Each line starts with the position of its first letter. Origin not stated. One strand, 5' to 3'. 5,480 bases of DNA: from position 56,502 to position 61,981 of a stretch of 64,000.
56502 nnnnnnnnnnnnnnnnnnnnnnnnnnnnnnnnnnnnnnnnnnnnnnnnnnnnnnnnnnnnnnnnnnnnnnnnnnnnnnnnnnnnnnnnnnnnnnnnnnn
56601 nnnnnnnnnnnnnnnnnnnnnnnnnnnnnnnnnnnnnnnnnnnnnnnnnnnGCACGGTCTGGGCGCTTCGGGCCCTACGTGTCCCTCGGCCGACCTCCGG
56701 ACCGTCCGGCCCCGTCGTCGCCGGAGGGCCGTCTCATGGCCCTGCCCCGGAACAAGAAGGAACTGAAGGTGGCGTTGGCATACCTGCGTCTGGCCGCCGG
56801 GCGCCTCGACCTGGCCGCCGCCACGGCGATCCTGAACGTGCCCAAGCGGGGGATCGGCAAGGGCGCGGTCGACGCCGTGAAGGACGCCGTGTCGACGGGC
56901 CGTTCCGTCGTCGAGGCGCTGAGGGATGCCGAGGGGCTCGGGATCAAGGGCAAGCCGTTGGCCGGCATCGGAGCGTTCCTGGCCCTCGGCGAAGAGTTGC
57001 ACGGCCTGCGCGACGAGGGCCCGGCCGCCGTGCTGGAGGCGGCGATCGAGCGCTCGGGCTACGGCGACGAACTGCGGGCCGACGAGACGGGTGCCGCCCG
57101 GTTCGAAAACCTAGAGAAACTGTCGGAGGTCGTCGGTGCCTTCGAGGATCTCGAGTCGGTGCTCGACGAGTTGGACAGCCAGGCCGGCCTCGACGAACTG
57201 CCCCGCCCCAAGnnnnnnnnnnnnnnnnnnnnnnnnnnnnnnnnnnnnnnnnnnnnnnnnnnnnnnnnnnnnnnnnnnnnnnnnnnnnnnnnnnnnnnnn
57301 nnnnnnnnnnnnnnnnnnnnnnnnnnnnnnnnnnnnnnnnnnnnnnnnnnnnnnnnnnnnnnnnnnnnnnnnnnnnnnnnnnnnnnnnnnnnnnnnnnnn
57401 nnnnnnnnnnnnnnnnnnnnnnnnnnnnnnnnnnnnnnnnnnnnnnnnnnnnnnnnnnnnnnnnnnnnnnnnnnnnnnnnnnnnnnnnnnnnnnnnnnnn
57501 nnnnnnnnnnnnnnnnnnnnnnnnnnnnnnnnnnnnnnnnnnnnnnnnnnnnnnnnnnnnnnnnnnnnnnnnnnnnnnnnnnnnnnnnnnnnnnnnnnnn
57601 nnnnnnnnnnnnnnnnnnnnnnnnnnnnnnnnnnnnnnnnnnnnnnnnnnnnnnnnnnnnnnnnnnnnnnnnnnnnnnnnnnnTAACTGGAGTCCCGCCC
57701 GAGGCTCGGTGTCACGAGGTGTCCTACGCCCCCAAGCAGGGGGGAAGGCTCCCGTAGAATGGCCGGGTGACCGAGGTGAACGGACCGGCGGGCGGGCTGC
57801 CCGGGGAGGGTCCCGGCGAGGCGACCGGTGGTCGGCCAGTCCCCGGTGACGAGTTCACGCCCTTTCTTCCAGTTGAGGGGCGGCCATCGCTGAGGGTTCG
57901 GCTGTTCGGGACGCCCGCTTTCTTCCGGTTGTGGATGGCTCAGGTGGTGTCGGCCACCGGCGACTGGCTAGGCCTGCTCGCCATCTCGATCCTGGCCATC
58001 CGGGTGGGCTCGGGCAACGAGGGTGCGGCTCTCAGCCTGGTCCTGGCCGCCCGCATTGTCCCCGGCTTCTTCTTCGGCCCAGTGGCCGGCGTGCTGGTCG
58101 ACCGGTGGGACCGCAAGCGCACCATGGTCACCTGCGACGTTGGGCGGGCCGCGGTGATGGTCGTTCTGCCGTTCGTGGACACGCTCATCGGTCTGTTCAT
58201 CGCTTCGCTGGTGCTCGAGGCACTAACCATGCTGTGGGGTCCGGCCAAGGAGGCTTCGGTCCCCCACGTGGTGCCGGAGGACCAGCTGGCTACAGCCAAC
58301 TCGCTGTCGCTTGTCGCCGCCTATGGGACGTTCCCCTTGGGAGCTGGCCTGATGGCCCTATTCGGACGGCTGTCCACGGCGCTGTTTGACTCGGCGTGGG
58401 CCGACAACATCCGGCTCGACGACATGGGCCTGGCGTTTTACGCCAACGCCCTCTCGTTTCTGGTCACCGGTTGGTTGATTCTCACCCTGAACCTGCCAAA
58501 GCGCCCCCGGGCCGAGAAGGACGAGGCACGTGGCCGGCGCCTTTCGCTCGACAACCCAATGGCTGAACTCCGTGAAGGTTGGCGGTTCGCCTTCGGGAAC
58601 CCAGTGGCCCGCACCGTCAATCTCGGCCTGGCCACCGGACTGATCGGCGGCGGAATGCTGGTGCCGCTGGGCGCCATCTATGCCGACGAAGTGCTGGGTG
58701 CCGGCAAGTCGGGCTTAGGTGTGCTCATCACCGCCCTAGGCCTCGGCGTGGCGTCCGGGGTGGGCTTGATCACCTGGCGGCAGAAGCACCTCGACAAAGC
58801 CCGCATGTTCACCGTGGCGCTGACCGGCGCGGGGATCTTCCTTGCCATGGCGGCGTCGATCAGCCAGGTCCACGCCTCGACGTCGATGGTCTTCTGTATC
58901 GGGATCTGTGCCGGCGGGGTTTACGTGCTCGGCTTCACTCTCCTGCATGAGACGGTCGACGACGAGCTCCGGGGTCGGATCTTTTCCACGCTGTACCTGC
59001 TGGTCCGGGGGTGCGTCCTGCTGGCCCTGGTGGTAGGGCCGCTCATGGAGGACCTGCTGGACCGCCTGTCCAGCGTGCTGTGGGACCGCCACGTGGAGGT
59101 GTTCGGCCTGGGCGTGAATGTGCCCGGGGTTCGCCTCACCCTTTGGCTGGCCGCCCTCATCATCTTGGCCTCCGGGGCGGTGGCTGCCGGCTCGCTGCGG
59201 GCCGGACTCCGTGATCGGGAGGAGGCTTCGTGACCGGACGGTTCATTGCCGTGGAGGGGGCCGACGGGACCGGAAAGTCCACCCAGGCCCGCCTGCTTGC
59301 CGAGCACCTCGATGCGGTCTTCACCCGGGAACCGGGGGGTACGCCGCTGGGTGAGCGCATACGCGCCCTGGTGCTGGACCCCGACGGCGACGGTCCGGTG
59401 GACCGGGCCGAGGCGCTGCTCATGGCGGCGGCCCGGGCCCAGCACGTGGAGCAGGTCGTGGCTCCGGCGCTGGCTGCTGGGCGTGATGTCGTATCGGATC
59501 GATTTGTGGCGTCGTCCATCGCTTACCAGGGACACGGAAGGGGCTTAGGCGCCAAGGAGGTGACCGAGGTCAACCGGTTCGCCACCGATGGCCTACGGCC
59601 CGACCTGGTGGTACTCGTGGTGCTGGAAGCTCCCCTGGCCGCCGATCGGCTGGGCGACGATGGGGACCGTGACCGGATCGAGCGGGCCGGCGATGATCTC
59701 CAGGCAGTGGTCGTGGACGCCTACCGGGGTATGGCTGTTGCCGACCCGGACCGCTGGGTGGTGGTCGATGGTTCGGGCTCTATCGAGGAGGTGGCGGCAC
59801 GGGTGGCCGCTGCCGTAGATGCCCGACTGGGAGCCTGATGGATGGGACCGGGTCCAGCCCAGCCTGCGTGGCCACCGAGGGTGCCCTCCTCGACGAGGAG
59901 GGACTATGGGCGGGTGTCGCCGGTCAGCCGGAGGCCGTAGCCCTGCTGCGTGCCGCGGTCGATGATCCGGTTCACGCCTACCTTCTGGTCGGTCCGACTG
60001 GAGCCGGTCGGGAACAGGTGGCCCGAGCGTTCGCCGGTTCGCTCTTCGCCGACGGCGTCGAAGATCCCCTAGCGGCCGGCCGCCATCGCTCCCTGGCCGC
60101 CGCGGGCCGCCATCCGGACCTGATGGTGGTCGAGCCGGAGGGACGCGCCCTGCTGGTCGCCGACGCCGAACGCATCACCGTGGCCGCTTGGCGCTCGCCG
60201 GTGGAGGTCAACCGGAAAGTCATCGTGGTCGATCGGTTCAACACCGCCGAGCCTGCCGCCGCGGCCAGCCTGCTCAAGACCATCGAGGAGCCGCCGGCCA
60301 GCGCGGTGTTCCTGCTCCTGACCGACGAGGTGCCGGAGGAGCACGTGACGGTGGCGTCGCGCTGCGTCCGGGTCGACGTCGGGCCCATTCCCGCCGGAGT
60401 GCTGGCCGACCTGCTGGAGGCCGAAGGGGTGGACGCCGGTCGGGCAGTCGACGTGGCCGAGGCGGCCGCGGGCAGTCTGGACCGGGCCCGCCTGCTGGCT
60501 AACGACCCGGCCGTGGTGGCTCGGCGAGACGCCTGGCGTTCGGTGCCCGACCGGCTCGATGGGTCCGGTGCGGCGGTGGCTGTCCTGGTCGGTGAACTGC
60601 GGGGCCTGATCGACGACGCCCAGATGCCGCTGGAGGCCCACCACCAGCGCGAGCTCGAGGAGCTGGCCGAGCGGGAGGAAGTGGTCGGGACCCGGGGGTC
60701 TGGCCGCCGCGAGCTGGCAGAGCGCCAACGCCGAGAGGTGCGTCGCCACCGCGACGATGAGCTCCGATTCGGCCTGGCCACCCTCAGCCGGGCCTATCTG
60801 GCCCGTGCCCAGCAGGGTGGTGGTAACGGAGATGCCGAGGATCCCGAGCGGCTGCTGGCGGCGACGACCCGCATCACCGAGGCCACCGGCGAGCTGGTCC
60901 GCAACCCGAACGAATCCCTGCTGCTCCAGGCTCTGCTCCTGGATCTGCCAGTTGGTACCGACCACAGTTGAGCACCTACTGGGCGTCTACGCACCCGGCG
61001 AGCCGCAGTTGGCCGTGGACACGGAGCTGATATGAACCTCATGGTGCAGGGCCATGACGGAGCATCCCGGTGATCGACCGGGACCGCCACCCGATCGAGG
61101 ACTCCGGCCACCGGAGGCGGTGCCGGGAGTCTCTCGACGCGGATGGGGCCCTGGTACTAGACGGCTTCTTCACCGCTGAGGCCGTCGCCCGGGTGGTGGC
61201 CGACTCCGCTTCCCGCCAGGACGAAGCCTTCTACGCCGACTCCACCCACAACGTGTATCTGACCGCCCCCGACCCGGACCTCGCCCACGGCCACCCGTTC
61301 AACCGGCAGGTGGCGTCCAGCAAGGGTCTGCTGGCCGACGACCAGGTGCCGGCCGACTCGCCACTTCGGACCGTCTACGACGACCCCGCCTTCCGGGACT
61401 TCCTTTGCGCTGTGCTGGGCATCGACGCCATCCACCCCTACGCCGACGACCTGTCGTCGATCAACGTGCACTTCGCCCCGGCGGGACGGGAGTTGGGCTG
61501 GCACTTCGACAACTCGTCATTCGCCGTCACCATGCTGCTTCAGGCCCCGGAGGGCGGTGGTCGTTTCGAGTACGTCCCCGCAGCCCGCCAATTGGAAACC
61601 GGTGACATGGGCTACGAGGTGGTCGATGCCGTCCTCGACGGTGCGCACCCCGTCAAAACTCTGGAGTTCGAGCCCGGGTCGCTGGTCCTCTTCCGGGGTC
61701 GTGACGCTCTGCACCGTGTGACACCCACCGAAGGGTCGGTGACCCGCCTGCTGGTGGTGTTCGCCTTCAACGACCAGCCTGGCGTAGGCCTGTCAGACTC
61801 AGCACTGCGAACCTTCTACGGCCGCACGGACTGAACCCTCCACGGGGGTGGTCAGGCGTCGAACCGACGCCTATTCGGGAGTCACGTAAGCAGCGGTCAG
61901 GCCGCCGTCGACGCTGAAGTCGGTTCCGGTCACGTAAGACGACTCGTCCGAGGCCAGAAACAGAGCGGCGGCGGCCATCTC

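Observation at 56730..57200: UvrD/PcrA 2B-subdomain-like module inserted between C-terminal repeats of DNA topoisomerase I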

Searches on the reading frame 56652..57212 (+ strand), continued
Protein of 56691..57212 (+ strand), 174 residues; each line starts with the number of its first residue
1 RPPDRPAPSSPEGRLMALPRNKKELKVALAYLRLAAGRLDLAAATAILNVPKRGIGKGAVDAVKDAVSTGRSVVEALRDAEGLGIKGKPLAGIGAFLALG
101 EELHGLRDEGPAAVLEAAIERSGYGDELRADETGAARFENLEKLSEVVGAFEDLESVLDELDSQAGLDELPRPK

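Call 37: search_protein_families(library=pfam, proteins=[P0122, P0123, P0144, P0136, P0192, P0175, P0143, P0125, P0127, P0228], max_evalue=0.001)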
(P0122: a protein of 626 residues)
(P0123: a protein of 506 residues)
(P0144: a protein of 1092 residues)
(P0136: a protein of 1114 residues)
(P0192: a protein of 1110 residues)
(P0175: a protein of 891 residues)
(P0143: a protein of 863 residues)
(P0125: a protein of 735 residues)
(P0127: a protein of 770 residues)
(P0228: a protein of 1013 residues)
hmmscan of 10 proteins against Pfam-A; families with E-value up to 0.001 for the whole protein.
P0122 (626 aa): 3 families
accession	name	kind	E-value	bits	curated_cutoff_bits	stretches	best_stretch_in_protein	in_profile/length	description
PF13368.11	Toprim_C_rpt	-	1.8e-54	181.9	22.3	3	574-624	1-51/57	Topoisomerase C-terminal repeat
PF01131.25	Topoisom_bac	-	1.6e-46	159.6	35.1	1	1-190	240-410/411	DNA topoisomerase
PF13361.12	UvrD_C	-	0.00019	21.4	25.6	1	328-429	112-189/350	UvrD-like helicase C-terminal domain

P0123 (506 aa): 2 families
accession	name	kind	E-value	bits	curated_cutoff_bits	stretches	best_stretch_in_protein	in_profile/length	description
PF13368.11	Toprim_C_rpt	-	3.7e-44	148.9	22.3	3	381-435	3-57/57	Topoisomerase C-terminal repeat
PF13361.12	UvrD_C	-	1.5e-05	25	25.6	1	201-329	113-253/350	UvrD-like helicase C-terminal domain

P0144 (1092 aa): 4 families
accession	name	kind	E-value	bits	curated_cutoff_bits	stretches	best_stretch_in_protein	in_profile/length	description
PF01131.25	Topoisom_bac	-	1.4e-106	357.4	35.1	1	153-595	2-410/411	DNA topoisomerase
PF13368.11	Toprim_C_rpt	-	1.1e-34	118.5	22.3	2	1039-1089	3-53/57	Topoisomerase C-terminal repeat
PF01751.28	Toprim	-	1.9e-21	76.5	23.1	1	5-138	2-96/96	Toprim domain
PF13361.12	UvrD_C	-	4.9e-06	26.6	25.6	1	763-915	112-266/350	UvrD-like helicase C-terminal domain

P0136 (1114 aa): 9 families
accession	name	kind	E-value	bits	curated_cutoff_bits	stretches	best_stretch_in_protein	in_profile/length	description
PF00580.27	UvrD-helicase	-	4e-79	266.5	23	1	17-259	1-251/271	UvrD/REP helicase N-terminal domain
PF13361.12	UvrD_C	-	2.5e-69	234.8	25.6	2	636-786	1-150/350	UvrD-like helicase C-terminal domain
PF13245.12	AAA_19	-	1.2e-22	81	25.1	1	27-263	9-133/134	AAA domain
PF21196.3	PcrA_UvrD_tudor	-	9.7e-13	48.2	23.9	1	1066-1113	1-48/48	PcrA/UvrD tudor domain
PF13538.12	UvrD_C_2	-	1.5e-09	38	27.4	1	907-966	2-52/52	UvrD-like helicase C-terminal domain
PF13604.12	AAA_30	-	5.9e-07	29.9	27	1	17-81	2-67/191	AAA domain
PF01443.25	Viral_helicase1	-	1.2e-05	25.7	21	0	907-965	177-226/228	Viral superfamily 1 RNA helicase core domain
PF13403.11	Hint_2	-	2.7e-05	25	28.4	1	259-286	2-29/147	Hint domain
PF14890.11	Intein_splicing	-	0.00071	19.8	35.8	0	510-610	100-155/155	Intein splicing domain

P0192 (1110 aa): 9 families
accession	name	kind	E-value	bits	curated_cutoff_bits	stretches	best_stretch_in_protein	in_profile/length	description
PF00580.27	UvrD-helicase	-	2.5e-82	277.1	23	1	17-257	1-251/271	UvrD/REP helicase N-terminal domain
PF13361.12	UvrD_C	-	7.1e-69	233.3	25.6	1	643-976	1-346/350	UvrD-like helicase C-terminal domain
PF13245.12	AAA_19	-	3.2e-21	76.3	25.1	1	21-258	1-130/134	AAA domain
PF14890.11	Intein_splicing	-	3.4e-10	40.4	35.8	1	584-617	122-155/155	Intein splicing domain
PF13538.12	UvrD_C_2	-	1.2e-08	35.1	27.4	1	918-976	3-52/52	UvrD-like helicase C-terminal domain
PF01443.25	Viral_helicase1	-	3.6e-06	27.4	21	0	913-976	172-227/228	Viral superfamily 1 RNA helicase core domain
PF21196.3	PcrA_UvrD_tudor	-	2.1e-05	24.7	23.9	1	1060-1099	2-41/48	PcrA/UvrD tudor domain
PF13604.12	AAA_30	-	4.5e-05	23.7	27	0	19-81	4-67/191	AAA domain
PF13403.11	Hint_2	-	0.00086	20.1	28.4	0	257-283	2-28/147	Hint domain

P0175 (891 aa): 7 families
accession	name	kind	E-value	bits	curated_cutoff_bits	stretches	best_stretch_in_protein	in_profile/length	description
PF00580.27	UvrD-helicase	-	1.4e-83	281.2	23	1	11-254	1-251/271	UvrD/REP helicase N-terminal domain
PF13361.12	UvrD_C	-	2.3e-43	149.4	25.6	1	537-704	1-167/350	UvrD-like helicase C-terminal domain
PF13245.12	AAA_19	-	1.8e-22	80.4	25.1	1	15-257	1-132/134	AAA domain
PF14890.11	Intein_splicing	-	5.4e-10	39.7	35.8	1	473-511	117-155/155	Intein splicing domain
PF13604.12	AAA_30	-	1.2e-07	32.1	27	1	11-86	2-77/191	AAA domain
PF05203.21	Hom_end_hint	-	1.6e-05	25.4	32.1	1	254-288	1-35/228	Hom_end-associated Hint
PF01079.26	Hint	-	0.00029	20.9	29.7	1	252-326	11-88/213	Hint module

P0143 (863 aa): 5 families
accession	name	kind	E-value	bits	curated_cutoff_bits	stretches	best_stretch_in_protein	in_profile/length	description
PF00580.27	UvrD-helicase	-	5.9e-84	282.4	23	1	9-252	1-251/271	UvrD/REP helicase N-terminal domain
PF13361.12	UvrD_C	-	2.4e-41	142.8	25.6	1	628-791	1-164/350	UvrD-like helicase C-terminal domain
PF13245.12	AAA_19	-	3.1e-23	82.8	25.1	1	13-255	1-132/134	AAA domain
PF13604.12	AAA_30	-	1.4e-06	28.6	27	0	9-74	2-67/191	AAA domain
PF14890.11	Intein_splicing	-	2.3e-05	24.7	35.8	1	566-602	119-155/155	Intein splicing domain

P0125 (735 aa): 1 family
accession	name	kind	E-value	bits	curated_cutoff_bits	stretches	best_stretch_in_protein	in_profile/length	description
PF13361.12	UvrD_C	-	2e-42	146.3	25.6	1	278-442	2-165/350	UvrD-like helicase C-terminal domain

P0127 (770 aa): 7 families
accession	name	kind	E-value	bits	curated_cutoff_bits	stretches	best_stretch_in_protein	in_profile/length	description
PF13361.12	UvrD_C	-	5e-74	250.3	25.6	2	314-480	2-167/350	UvrD-like helicase C-terminal domain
PF00580.27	UvrD-helicase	-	6.6e-27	95.3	23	1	1-66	186-251/271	UvrD/REP helicase N-terminal domain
PF21196.3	PcrA_UvrD_tudor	-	8.4e-13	48.4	23.9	1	722-769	1-48/48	PcrA/UvrD tudor domain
PF13538.12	UvrD_C_2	-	3.7e-10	40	27.4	1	580-638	2-51/52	UvrD-like helicase C-terminal domain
PF14890.11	Intein_splicing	-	2.4e-06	27.9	35.8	1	254-287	122-155/155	Intein splicing domain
PF13403.11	Hint_2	-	1.2e-05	26.1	28.4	1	66-138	2-78/147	Hint domain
PF13245.12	AAA_19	-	0.00013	22.6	25.1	1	26-69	89-132/134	AAA domain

P0228 (1013 aa): 7 families
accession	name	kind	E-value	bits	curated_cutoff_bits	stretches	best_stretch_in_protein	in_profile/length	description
PF00580.27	UvrD-helicase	-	5.6e-80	269.3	23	1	9-294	1-270/271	UvrD/REP helicase N-terminal domain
PF13361.12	UvrD_C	-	3.8e-69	234.2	25.6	2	695-963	104-346/350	UvrD-like helicase C-terminal domain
PF13245.12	AAA_19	-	6.3e-25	88.3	25.1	1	14-278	2-132/134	AAA domain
PF13538.12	UvrD_C_2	-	6.6e-11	42.3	27.4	1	910-962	4-51/52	UvrD-like helicase C-terminal domain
PF01443.25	Viral_helicase1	-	5.9e-08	33.2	21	1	895-960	164-224/228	Viral superfamily 1 RNA helicase core domain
PF13086.12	AAA_11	-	3.1e-05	24.3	27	1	9-75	14-74/257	AAA domain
PF13604.12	AAA_30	-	0.00013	22.2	27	0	9-94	2-77/191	AAA domain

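Call 38: list_cluster_members(proteins=[P0125, P0127, P0132, P0141, P0144, P0136, P0149, P0161, P0163, P0192])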
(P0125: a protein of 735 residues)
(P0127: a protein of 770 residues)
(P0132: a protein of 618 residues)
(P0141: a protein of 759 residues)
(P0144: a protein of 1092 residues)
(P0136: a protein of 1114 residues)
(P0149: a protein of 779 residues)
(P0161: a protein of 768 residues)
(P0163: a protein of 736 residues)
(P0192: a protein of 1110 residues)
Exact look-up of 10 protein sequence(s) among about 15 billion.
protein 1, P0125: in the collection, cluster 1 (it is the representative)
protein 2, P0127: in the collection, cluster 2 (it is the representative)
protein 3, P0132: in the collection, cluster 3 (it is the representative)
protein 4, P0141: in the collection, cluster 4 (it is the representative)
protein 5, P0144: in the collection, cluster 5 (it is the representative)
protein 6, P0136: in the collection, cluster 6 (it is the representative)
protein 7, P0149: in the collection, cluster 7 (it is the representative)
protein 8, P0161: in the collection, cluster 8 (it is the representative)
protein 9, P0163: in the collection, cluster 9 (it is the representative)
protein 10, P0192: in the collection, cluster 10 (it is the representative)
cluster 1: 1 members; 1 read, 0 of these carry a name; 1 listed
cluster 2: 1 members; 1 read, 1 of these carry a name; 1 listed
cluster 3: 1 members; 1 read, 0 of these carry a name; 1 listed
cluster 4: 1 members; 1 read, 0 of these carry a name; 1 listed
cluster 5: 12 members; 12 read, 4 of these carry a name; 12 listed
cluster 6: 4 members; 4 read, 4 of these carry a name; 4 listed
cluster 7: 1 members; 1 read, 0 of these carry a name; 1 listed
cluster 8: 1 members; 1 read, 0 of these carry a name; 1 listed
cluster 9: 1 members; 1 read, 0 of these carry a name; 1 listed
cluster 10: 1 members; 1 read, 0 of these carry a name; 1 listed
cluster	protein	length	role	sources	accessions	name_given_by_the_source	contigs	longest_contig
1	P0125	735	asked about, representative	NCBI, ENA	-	-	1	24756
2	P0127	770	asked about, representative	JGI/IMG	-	DNA helicase-2/ATP-dependent DNA helicase PcrA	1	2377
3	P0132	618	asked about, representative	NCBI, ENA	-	-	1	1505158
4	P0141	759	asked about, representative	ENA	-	-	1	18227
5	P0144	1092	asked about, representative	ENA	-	-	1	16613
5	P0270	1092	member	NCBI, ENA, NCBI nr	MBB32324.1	MAG: DNA topoisomerase I [Acidimicrobiaceae bacterium] | DNA topoisomerase I [Acidimicrobiaceae bacterium]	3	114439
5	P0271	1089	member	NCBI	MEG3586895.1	MAG: type I DNA topoisomerase [Actinomycetota bacterium]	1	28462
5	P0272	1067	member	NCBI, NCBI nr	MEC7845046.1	MAG: type I DNA topoisomerase, partial [Actinomycetota bacterium] | type I DNA topoisomerase [Actinomycetota bacterium]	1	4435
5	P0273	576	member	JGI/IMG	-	topoisomerase IA-like protein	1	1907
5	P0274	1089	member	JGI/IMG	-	-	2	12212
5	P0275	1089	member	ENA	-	-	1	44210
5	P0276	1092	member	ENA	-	-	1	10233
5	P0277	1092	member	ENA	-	-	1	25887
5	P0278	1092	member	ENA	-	-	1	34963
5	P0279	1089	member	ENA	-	-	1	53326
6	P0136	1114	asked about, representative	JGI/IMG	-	DNA helicase II / ATP-dependent DNA helicase PcrA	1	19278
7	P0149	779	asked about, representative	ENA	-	-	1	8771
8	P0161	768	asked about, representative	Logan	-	-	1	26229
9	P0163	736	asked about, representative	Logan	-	-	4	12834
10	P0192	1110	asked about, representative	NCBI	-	-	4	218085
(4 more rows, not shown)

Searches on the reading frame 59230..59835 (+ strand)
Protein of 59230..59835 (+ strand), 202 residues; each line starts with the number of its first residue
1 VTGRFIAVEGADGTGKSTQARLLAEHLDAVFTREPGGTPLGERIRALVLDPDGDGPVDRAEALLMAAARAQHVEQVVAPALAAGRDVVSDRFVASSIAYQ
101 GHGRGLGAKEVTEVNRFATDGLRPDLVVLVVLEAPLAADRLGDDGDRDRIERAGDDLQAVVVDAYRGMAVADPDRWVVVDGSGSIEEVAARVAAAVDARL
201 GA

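Call 54: search_protein_families(library=pfam, proteins=[window:59230-59835:+], max_evalue=0.0001)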
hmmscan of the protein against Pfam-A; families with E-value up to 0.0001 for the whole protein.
window:59230-59835:+ (202 aa): 2 families
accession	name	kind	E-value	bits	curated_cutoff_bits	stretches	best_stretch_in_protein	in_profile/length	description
PF02223.23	Thymidylate_kin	-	4.2e-41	141.1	27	1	8-191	1-184/185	Thymidylate kinase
PF13521.12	AAA_28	-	3.2e-07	31.2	27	1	6-168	2-149/164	AAA domain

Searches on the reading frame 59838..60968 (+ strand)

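Call 54: search_protein_families(library=pfam, proteins=[window:59838-60968:+], max_evalue=0.0001)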
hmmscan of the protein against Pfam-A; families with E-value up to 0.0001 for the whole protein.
window:59838-60968:+ (377 aa): 1 family
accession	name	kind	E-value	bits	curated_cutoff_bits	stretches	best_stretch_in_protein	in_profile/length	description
PF13177.12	DNA_pol3_delta2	-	8.8e-26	91.2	27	1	41-182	15-158/161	DNA polymerase III, delta subunit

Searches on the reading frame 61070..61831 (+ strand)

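Call 54: search_protein_families(library=pfam, proteins=[window:61070-61831:+], max_evalue=0.0001)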
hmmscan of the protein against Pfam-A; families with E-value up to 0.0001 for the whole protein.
window:61070-61831:+ (254 aa): 2 families
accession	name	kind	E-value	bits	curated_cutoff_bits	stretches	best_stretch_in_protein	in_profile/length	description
PF23169.1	HalD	-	2.2e-17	63.7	26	1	98-235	76-210/228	Halogenase D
PF22814.2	WelO5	-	8.3e-06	26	27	0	170-228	199-259/277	Carrier-protein-independent halogenase WelO5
